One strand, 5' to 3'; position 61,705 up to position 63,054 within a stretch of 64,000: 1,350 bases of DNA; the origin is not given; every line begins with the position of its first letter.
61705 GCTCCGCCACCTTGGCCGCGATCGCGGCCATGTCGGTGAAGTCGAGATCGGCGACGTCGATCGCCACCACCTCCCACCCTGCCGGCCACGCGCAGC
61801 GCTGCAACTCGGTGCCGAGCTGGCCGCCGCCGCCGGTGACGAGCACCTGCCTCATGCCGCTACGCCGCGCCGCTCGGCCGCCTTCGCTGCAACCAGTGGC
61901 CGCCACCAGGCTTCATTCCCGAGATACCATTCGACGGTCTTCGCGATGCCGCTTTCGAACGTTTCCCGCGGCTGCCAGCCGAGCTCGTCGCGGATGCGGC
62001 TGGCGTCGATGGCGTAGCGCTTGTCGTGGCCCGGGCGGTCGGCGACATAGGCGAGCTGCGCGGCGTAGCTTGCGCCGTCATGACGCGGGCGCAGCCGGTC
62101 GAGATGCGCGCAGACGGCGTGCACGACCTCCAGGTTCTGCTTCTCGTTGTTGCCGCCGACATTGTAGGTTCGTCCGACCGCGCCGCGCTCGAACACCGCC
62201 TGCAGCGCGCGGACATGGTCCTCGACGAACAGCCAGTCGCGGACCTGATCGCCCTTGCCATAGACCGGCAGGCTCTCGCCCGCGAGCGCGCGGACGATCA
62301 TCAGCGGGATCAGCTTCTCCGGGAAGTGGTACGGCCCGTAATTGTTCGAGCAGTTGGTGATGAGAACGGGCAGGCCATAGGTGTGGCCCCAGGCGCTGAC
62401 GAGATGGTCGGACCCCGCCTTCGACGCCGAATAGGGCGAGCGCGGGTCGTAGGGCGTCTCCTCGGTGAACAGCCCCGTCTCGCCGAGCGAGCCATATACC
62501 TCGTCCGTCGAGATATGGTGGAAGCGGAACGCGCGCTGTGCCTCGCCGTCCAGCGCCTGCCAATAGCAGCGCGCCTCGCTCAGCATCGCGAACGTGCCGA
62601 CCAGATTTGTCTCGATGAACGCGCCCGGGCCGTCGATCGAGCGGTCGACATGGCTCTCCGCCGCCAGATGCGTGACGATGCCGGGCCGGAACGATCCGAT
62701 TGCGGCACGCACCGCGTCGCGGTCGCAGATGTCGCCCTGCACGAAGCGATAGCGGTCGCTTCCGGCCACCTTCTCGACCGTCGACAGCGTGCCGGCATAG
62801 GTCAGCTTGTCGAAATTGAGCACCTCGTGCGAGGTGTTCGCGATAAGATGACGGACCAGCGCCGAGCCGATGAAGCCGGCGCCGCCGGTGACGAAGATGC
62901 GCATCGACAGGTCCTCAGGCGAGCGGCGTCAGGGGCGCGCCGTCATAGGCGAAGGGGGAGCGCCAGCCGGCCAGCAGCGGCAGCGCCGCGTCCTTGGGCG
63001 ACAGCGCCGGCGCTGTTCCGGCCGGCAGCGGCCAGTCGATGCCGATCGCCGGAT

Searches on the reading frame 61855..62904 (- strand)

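Call 49: search_protein_families(library=pfam, proteins=[window:61855-62904:-], max_evalue=0.001)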
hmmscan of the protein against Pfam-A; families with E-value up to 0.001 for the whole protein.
window:61855-62904:- (350 aa): 7 families
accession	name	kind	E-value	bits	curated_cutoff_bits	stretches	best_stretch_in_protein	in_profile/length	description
PF16363.11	GDP_Man_Dehyd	-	1e-89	301.7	27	1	4-323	1-332/332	GDP-mannose 4,6 dehydratase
PF01370.27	Epimerase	-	2.8e-66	223.8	20.9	1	3-250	1-240/240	NAD dependent epimerase/dehydratase family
PF01073.25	3Beta_HSD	-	1.4e-12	47.7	22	1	5-229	2-220/280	3-beta hydroxysteroid dehydrogenase/isomerase family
PF04321.23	RmlD_sub_bind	-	4e-12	46.2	27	1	1-323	1-281/287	RmlD substrate binding domain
PF02719.21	Polysacc_synt_2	-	5.1e-11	42.7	20.2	1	3-111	1-115/293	Polysaccharide biosynthesis protein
PF07993.18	NAD_binding_4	-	1e-08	35.1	20.1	1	5-187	1-206/258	Male sterility protein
PF00106.31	adh_short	-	5.7e-06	26.4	26.6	0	3-70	3-69/195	short chain dehydrogenase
